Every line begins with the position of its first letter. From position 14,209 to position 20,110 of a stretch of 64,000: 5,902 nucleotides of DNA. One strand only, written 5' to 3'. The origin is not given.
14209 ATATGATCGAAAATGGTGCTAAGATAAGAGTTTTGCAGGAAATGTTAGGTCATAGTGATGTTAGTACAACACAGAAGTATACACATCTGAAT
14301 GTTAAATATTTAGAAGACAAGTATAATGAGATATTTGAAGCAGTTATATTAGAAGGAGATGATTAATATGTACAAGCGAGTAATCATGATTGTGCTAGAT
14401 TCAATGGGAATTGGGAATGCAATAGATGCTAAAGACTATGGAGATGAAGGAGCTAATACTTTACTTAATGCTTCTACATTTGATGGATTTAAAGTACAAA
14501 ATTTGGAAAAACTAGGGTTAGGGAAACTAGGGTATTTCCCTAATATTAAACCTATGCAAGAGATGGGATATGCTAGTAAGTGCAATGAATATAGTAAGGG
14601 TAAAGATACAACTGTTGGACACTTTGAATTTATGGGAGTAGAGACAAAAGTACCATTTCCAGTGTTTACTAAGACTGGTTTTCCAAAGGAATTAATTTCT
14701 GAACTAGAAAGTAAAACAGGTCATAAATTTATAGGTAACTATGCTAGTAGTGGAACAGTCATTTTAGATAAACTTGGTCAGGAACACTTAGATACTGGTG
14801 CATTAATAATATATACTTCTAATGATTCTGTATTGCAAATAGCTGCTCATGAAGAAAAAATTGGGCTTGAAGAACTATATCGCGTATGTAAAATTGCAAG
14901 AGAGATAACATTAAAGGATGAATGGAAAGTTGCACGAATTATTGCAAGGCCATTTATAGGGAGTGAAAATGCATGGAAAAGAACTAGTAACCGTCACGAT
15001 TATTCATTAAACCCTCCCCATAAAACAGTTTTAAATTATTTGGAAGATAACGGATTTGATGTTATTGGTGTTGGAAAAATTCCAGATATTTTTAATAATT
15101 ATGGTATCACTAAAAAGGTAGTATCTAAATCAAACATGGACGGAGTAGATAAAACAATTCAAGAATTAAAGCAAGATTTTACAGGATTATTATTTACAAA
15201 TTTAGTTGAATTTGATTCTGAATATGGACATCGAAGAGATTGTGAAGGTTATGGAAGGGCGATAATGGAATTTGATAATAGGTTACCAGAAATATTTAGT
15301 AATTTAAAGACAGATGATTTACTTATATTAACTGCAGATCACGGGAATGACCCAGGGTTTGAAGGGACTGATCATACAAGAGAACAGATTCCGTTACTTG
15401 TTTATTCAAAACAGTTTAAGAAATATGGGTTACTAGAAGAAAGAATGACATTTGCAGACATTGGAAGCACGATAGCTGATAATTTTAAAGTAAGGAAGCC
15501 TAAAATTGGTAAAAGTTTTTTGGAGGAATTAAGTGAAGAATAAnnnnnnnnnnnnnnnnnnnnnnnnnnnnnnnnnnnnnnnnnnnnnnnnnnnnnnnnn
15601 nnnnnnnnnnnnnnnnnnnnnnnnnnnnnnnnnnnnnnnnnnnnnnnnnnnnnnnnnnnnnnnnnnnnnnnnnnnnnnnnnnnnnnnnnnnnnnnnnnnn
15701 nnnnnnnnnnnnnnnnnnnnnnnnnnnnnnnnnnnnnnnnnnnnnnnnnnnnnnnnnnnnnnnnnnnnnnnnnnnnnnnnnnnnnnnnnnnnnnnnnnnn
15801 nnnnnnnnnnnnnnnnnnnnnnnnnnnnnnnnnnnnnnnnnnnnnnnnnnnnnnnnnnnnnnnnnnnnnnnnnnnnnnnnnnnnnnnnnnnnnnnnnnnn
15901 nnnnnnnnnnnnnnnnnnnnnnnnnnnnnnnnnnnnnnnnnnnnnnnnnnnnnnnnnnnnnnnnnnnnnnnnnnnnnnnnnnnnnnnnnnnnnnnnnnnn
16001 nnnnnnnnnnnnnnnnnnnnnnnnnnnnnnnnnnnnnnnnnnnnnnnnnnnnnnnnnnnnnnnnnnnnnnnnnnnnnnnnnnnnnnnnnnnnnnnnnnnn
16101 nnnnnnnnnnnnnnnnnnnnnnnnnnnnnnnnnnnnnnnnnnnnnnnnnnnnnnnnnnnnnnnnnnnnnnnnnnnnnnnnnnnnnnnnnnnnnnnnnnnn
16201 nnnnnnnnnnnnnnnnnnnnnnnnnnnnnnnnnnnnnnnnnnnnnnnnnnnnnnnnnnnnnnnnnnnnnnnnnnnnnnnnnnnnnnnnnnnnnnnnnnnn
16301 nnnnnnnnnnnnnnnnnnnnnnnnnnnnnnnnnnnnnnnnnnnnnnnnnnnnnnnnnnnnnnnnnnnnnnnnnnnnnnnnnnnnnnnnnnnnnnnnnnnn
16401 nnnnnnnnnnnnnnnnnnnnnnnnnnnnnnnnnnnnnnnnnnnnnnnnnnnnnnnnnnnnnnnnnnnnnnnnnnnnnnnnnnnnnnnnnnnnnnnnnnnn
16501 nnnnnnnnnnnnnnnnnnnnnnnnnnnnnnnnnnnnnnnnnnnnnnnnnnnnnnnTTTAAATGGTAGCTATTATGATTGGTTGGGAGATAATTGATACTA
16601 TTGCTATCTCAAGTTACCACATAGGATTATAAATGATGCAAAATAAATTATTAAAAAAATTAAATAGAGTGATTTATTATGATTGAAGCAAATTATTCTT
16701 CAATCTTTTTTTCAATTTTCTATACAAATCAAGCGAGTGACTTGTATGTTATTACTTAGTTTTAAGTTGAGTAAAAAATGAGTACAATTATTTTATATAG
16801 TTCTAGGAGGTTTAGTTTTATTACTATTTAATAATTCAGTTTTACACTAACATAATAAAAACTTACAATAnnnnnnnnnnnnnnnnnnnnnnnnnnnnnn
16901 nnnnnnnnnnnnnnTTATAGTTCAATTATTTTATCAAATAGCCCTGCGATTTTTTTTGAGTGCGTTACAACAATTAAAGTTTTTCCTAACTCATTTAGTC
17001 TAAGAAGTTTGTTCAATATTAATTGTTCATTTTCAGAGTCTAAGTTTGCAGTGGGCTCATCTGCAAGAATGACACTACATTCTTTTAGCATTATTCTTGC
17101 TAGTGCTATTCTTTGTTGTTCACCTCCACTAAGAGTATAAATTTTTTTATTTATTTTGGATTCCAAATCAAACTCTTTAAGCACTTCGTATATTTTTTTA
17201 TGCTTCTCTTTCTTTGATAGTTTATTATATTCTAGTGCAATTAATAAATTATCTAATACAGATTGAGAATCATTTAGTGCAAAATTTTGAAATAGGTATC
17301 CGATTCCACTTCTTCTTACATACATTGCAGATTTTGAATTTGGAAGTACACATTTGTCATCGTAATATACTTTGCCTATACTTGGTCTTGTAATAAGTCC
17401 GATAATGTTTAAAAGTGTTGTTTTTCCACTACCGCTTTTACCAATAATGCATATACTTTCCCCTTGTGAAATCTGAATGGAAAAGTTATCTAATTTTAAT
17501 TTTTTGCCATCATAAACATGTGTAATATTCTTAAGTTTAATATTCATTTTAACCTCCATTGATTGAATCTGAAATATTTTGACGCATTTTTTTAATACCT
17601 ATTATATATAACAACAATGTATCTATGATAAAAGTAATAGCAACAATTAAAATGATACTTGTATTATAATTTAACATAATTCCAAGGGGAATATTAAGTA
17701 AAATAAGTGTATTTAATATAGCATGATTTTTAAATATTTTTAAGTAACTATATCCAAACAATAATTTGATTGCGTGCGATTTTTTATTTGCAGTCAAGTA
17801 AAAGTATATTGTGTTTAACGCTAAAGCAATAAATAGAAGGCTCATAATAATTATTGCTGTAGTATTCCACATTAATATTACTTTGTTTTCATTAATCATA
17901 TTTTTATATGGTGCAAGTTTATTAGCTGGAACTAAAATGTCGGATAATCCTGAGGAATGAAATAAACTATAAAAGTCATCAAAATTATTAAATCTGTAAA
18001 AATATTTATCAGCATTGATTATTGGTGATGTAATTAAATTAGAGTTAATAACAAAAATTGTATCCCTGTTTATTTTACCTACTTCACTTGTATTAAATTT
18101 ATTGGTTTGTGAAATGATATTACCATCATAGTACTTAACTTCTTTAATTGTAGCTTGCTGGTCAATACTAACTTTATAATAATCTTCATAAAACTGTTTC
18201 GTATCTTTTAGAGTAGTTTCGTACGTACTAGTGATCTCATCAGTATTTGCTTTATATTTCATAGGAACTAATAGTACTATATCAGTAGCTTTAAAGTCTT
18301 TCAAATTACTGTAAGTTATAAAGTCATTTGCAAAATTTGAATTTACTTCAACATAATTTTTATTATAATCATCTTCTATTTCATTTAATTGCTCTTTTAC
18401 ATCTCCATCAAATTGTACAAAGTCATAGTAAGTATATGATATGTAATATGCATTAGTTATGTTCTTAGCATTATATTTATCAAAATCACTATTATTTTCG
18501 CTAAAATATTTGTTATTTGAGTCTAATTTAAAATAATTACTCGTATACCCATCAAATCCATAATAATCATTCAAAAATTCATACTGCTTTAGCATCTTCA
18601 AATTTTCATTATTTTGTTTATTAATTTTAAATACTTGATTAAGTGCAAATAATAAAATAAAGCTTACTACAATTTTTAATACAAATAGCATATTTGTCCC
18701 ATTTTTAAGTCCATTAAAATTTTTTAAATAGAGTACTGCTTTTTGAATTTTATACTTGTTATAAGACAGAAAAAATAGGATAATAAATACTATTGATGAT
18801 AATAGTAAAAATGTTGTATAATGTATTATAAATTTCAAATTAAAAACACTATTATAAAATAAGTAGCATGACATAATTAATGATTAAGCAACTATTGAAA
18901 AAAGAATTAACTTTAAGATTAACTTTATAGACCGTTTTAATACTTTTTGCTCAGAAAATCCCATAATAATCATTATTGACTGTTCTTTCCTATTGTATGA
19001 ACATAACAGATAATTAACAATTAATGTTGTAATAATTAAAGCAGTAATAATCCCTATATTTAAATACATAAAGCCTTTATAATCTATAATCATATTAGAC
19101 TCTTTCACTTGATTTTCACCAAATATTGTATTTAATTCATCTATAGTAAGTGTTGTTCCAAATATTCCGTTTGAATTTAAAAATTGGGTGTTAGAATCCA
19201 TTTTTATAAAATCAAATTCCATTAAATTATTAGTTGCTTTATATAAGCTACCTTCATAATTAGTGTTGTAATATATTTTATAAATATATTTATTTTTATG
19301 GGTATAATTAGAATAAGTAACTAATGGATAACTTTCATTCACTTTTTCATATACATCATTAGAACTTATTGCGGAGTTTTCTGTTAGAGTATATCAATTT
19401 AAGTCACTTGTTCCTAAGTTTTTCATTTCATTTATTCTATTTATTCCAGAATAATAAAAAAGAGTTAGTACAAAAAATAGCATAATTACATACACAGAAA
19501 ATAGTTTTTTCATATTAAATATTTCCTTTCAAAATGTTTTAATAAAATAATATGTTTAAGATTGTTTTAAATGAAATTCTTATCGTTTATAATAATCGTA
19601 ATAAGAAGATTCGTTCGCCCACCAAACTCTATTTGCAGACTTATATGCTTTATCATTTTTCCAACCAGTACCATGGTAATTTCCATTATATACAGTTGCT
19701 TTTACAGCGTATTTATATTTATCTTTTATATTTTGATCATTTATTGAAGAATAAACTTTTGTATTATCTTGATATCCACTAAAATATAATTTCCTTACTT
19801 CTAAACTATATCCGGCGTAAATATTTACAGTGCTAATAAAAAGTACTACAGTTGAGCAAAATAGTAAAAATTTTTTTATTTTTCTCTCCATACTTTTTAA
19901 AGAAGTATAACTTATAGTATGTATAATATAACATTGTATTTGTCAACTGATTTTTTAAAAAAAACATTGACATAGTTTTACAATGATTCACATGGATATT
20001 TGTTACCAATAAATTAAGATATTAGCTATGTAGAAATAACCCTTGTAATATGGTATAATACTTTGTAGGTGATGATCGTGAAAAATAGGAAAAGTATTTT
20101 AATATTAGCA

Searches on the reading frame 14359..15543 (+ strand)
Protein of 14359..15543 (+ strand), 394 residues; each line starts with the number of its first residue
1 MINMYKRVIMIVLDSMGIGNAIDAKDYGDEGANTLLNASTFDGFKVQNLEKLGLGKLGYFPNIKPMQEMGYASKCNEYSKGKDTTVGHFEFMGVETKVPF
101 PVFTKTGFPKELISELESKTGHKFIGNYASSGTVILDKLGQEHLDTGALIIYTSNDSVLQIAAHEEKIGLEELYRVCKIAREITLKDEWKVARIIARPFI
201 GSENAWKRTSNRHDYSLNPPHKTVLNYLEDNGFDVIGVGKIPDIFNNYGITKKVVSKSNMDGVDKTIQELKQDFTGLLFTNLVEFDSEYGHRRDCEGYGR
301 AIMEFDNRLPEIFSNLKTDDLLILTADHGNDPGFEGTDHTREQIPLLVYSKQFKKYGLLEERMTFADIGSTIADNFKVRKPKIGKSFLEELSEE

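Call 29: search_protein_families(library=pfam, proteins=[window:14359-15543:+], max_evalue=0.0001)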
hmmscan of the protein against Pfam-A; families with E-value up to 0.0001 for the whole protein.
window:14359-15543:+ (394 aa): 1 family
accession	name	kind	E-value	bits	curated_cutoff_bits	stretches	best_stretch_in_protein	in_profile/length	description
PF01676.23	Metalloenzyme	-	1.1e-44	153.3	24.3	1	6-379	1-251/252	Metalloenzyme superfamily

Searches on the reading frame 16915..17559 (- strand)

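Call 9: search_protein_families(library=pfam, proteins=[window:16915-17559:-], max_evalue=0.01)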
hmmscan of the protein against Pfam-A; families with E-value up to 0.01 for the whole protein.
window:16915-17559:- (214 aa): 6 families
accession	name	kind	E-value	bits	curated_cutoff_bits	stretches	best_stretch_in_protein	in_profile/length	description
PF00005.33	ABC_tran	-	3e-31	109.3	25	1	23-171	1-137/137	ABC transporter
PF13304.12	AAA_21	-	1.4e-07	32.3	27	2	126-201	221-299/304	AAA domain, putative AbiEii toxin, Type IV TA system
PF13175.12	AAA_15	-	4.7e-06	26.9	32.1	1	23-137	14-119/374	AAA ATPase domain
PF02463.25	SMC_N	-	5.4e-06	26.4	40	1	28-212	20-209/220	RecF/RecN/SMC N terminal domain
PF13555.12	AAA_29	-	0.00039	20.6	27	1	25-50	14-39/61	P-loop containing region of AAA domain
PF13191.12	AAA_16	-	0.0043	18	32.6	0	30-54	21-45/167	AAA ATPase domain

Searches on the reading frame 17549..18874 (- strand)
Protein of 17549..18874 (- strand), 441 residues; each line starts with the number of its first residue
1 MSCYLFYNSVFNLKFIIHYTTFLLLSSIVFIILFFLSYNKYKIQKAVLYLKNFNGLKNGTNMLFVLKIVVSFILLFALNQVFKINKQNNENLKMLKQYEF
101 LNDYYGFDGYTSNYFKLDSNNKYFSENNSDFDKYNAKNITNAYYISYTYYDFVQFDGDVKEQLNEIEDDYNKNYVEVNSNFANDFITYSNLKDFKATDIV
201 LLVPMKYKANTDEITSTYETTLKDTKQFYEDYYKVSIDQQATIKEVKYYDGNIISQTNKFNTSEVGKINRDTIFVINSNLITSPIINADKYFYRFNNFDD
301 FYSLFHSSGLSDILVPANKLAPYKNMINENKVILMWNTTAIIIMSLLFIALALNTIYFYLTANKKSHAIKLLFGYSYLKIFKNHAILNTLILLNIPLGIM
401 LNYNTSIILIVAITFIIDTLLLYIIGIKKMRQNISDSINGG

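Call 9: search_protein_families(library=pfam, proteins=[window:17549-18874:-], max_evalue=0.01)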
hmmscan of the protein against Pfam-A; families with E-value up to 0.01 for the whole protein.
window:17549-18874:- (441 aa): 1 family
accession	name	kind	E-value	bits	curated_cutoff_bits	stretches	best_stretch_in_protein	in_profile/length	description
PF07242.16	DUF1430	-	2.5e-06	28.1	28.2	1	342-440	2-100/100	Protein of unknown function (DUF1430)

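Call 40: search_protein_families(library=ncbifam, proteins=[window:17549-18874:-], max_evalue=1)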
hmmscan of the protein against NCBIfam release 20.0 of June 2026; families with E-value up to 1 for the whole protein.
window:17549-18874:- (441 aa): 1 family
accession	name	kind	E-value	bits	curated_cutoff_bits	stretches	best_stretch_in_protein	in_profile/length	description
TIGR01654.1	bact_immun_7tm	subfamily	3.4e-14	52.3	189.35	1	6-432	245-673/681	bacteriocin-associated integral membrane protein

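Call 92: find_encoding_contigs(protein=window:17549-18874:-, flank=4000, max_places=5)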
Protein window:17549-18874:- (441 aa): 1 contig read that carries it; 1 place shown.
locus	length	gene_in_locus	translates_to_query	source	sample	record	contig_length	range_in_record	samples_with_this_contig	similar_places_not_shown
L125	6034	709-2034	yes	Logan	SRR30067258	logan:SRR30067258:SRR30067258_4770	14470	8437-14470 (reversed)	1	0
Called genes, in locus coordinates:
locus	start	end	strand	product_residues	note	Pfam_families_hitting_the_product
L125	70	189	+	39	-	-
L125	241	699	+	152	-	-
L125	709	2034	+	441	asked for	PF07242:DUF1430 (weak)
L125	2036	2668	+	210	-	PF02463:SMC_N (faint), PF00005:ABC_tran, PF13175:AAA_15 (faint), PF13304:AAA_21 (faint)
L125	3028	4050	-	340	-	-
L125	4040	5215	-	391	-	PF01676:Metalloenzyme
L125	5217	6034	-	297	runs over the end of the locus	PF02899:Phage_int_SAM_1, PF13102:Phage_int_SAM_5 (faint), PF13495:Phage_int_SAM_4 (weak), PF00589:Phage_integrase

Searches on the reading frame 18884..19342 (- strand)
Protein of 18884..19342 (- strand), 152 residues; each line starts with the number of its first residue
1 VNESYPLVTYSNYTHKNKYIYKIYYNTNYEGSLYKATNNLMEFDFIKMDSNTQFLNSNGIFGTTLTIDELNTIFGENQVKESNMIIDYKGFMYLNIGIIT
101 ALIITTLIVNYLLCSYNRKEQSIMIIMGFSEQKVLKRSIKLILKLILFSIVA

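Call 9: search_protein_families(library=pfam, proteins=[window:18884-19342:-], max_evalue=0.01)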
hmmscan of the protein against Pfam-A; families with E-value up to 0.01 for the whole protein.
window:18884-19342:- (152 aa): 0 families

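Call 40: search_protein_families(library=ncbifam, proteins=[window:18884-19342:-], max_evalue=1)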
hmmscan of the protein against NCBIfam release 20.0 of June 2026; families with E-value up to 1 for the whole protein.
window:18884-19342:- (152 aa): 1 family
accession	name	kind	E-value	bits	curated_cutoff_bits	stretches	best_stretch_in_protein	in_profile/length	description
NF004757.0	PRK06084.1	equivalog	0.082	11.7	790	1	32-119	105-193/425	bifunctional O-acetylhomoserine aminocarboxypropyltransferase/cysteine synthase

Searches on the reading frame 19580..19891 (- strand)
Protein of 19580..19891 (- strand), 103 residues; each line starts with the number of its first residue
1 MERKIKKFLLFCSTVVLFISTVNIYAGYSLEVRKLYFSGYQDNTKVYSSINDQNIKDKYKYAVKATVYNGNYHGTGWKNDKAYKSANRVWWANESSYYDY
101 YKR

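Call 9: search_protein_families(library=pfam, proteins=[window:19580-19891:-], max_evalue=0.01)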
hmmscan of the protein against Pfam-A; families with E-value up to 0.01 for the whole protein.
window:19580-19891:- (103 aa): 0 families

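Call 40: search_protein_families(library=ncbifam, proteins=[window:19580-19891:-], max_evalue=1)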
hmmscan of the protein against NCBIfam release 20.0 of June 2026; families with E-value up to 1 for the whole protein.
window:19580-19891:- (103 aa): 0 families
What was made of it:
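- On Lactococcin 972 family (genes 19580-19891 and 56406-56708): There is no Pfam or NCBIfam hit for either precursor (calls 9, 40).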

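Call 78: search_solved_structures(query=window:19580-19891:-, max_evalue=10)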
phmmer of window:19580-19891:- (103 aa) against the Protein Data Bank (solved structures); distinct sequences matched with E-value up to 10: 1.
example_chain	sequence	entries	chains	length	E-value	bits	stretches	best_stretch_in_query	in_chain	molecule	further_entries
6npo_A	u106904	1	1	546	0.13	15.9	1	47-94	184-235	Oligopeptide ABC transporter, oligopeptide-binding protein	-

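Call 84: predict_structure(protein=window:19580-19891:-)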
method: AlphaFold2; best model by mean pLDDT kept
length: 103 residues; sequences in the alignment: 1
mean_pLDDT: 59.5   pTM: 0.33
mean pLDDT of the five models: 59.5, 58.8, 55.1, 46.3, 45.6
residues with pLDDT >= 90: 20; 70-90: 8; 50-70: 34; < 50: 41
segments of 3 or more residues with pLDDT < 50: 64-103
pLDDT, mean of each block of 10 residues (from residue 1): 92 96 80 58 55 56 44 39 42 39 37
secondary structure, 60 per line:
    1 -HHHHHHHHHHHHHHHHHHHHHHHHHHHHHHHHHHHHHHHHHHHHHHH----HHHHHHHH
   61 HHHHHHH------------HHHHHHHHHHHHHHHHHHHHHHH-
elements in order: H2-48 H53-67 H80-102

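Call 91: find_encoding_contigs(protein=window:19580-19891:-, flank=3000, max_places=10)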
Protein window:19580-19891:- (103 aa): no gene with exactly this product is on record in the collection.
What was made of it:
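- Tried and rejected: The exact-protein look-up found nothing, and the Logan contig ends at the gene's stop codon (calls 91, 92).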

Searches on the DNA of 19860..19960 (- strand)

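Call 71: search_rna_families(source=window, start=19860, end=19960, threshold=evalue, max_evalue=10)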
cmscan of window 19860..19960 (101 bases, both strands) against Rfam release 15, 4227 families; matches with E-value up to 10: 4.
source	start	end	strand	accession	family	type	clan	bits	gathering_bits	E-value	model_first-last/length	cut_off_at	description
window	19865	19918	-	RF03100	RAGATH-27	Gene; sRNA;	-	16.9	76.1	2.3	25-86/86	no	RAGATH-27 RNA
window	19896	19950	-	RF02279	TtnuCD1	Gene; snRNA; snoRNA; CD-box;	-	16.6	70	3.8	1-63/63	no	Tetrahymena snoRNA TtnuCD1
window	19892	19914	-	RF00390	TYMV_upPK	Cis-reg;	-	15.5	38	0.43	1-23/23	no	turnip yellow mosaic virus upstream pseudo-knot (TYMV_upPK)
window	19917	19960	+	RF03624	mir-5345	Gene; miRNA;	-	13.1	95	2.3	1-44/76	3'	mir-5345 microRNA precursor family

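Call 97: build_rna_model(alignment_id=A2, structure=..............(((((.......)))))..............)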
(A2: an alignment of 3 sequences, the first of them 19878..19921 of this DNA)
Model R1 built from alignment A2 (3 sequences, 45 columns); structure: as given.
model positions 44; base pairs 5; branch points 0; effective number of sequences 3; information 1.031 bits per position. Calibrated on 0.2 Mb of random sequence (short: E-values are rough).
structure used (alignment columns):
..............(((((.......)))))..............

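Call 98: search_with_rna_model(model_id=R1, sources=[window, L005, L006, L007, L008, L022, L023, L106, L107, L108, L125], max_evalue=10, show_alignments=0)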
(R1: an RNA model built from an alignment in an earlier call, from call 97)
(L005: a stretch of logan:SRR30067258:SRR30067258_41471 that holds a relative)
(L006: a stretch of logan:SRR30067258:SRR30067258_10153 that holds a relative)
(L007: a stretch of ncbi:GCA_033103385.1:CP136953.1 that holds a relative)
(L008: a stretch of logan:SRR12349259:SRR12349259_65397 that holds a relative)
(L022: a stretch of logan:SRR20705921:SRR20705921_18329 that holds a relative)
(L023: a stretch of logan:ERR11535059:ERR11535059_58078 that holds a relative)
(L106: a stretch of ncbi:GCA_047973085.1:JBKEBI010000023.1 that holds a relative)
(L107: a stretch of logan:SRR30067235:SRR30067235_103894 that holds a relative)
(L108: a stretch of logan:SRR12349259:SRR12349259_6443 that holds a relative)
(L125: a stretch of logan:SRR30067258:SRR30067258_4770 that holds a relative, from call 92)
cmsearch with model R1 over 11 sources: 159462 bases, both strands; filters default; matches with E-value up to 10: 17.
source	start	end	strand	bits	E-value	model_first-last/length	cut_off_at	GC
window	61065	61108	+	66.4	6.9e-10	1-44/44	no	0.2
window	19878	19921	-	65.5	1e-09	1-44/44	no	0.23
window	56366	56408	+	60.9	7.9e-09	1-44/44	no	0.26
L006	9961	10003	+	60.9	7.9e-09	1-44/44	no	0.26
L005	1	28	+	34.7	0.00084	17-44/44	5'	0.25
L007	15192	15214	+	18.6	0.99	1-44/44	no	0.22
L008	6122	6144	+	18.6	0.99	1-44/44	no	0.22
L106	6216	6258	-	17.2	1.9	1-44/44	no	0.33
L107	3231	3273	-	17.2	1.9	1-44/44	no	0.33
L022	2069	2128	+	17.1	1.9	1-44/44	no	0.27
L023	5522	5581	+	17.1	1.9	1-44/44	no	0.27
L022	8301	8367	-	16.2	2.9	1-44/44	no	0.33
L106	9782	9808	+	15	5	1-44/44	no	0.19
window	319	357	+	14.3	6.6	1-44/44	no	0.21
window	25523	25565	+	14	7.5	1-44/44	no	0.3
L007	16437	16470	+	13.4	9.9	1-44/44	no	0.15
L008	7367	7400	+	13.4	9.9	1-44/44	no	0.15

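Call 99: search_with_rna_model(model_id=R1, sources=[L022, L007], max_evalue=10, show_alignments=4, filters=off)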
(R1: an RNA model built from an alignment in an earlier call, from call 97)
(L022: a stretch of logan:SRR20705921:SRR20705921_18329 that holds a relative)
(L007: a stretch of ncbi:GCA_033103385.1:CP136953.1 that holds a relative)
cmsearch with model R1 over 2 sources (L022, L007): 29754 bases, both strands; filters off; matches with E-value up to 10: 14.
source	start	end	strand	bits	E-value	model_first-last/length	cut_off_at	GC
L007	15192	15214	+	18.6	0.18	1-44/44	no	0.22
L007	16437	16470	+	13.4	1.8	1-44/44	no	0.15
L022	3220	3254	-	12.5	2.7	1-44/44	no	0.29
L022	2074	2128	+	11.8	3.7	1-44/44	no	0.29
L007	9914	9941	+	11.7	4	1-44/44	no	0.21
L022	8334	8367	-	11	5.4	1-44/44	no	0.35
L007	12130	12155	+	10.7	6.1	1-44/44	no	0.15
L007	10831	10857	-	10.7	6.1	1-44/44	no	0.19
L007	14545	14585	+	10.6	6.3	1-44/44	no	0.27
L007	13510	13535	+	10.6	6.4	1-44/44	no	0.12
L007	10668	10705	+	10.2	7.4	1-44/44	no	0.29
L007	2650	2678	+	10.1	7.8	1-44/44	no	0.24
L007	16067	16105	-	10.1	8.1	1-44/44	no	0.23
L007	9884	9922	-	9.6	10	1-44/44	no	0.21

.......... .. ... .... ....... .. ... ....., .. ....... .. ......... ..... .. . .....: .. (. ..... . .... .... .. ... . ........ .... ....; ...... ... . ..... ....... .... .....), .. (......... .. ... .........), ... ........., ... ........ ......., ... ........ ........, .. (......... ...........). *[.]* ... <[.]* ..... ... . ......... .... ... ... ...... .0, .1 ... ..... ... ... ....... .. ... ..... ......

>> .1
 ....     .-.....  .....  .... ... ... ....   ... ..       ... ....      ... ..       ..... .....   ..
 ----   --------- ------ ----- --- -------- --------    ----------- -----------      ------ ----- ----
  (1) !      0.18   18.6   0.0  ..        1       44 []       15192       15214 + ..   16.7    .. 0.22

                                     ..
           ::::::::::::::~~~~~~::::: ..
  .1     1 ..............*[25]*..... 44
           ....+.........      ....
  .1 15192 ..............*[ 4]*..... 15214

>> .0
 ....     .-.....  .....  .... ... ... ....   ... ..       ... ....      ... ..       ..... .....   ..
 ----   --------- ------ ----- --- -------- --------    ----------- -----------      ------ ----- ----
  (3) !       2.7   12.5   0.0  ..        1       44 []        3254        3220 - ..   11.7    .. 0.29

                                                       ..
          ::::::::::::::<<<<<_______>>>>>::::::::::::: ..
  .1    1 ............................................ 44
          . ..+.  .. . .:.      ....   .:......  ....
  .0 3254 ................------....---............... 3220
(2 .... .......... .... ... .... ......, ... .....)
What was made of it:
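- A CUUCUUU tract also precedes the SD of the circular-bacteriocin homologue in L022 (call 99, E 3.7).
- Tried and rejected: A covariance model gives only E 0.18-4 there (calls 98, 99).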
